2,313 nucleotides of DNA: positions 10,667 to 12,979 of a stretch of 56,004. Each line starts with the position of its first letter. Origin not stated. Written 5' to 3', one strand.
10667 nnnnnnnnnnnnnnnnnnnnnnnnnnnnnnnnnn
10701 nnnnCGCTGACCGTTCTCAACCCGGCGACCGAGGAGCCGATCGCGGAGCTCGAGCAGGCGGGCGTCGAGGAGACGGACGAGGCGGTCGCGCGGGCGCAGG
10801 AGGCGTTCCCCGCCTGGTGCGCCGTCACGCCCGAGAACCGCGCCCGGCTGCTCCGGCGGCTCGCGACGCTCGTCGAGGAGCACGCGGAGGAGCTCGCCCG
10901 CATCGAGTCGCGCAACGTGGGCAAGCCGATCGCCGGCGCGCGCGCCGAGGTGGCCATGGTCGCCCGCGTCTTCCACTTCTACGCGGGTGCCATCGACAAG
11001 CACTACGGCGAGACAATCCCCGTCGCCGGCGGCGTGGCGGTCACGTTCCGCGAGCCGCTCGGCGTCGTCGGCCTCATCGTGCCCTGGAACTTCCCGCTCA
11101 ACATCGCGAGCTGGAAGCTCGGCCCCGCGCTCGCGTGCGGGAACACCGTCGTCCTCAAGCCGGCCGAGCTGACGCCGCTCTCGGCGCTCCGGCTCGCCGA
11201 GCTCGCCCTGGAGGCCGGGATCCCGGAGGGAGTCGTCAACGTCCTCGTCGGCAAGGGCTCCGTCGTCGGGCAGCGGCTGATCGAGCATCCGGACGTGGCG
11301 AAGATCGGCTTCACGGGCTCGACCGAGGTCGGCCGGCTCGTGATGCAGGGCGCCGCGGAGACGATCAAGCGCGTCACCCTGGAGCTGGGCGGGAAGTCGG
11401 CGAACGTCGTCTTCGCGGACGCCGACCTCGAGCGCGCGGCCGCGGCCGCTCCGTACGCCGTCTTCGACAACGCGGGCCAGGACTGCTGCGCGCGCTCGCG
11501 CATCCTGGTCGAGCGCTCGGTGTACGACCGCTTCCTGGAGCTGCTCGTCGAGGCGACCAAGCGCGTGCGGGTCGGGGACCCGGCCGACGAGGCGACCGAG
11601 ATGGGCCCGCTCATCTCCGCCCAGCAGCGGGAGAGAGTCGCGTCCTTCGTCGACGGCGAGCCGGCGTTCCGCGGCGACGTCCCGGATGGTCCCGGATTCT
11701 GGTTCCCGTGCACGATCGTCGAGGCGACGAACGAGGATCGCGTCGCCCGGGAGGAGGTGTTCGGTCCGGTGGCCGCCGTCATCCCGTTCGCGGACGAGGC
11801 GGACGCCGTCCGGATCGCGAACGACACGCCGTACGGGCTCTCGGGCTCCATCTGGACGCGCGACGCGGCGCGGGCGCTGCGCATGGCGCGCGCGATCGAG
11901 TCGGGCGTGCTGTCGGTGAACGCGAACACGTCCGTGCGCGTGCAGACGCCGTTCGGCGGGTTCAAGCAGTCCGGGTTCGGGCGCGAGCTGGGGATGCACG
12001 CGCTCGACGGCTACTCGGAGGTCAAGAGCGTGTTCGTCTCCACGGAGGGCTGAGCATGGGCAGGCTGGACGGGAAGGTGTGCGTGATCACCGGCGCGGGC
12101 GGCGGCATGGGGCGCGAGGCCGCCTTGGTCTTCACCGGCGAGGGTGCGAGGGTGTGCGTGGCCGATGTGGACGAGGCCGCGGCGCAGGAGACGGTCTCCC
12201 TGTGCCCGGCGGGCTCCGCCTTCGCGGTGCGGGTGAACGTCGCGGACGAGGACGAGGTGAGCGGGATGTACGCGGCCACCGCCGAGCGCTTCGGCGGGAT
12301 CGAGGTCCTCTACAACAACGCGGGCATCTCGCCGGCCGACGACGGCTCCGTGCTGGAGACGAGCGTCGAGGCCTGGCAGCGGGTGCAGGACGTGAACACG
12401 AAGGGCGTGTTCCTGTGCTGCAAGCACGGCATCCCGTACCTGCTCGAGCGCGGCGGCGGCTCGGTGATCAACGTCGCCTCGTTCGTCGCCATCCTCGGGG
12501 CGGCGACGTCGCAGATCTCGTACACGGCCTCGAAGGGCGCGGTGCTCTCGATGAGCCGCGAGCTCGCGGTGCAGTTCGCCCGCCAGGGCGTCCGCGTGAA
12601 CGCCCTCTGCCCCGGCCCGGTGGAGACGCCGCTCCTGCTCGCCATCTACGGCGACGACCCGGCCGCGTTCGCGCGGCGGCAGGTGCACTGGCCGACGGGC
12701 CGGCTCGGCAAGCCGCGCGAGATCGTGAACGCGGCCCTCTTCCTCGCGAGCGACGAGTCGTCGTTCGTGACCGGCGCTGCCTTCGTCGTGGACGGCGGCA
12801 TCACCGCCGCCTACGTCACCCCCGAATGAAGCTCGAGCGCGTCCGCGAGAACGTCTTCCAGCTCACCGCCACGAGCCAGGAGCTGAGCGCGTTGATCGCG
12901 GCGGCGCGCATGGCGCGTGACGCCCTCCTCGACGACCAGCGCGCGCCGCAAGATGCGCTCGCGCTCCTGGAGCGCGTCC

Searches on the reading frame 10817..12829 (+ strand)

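Call 11: search_protein_families(library=pfam, proteins=[window:10817-12829:+])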
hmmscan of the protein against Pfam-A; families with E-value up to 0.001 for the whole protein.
window:10817-12829:+ (670 aa): 4 families
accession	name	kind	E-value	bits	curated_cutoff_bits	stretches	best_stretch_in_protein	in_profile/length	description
PF13561.12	adh_short_C2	-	1.8e-63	214.7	27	1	426-663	1-236/236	Enoyl-(Acyl carrier protein) reductase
PF00106.31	adh_short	-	2.1e-47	161.6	26.6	1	420-607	1-187/195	short chain dehydrogenase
PF23441.1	SDR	-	2e-07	31.1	27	1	531-662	126-255/258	SDR-like rossmann domain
PF08659.16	KR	-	3.4e-05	24.3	22.6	1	423-573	4-153/180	KR domain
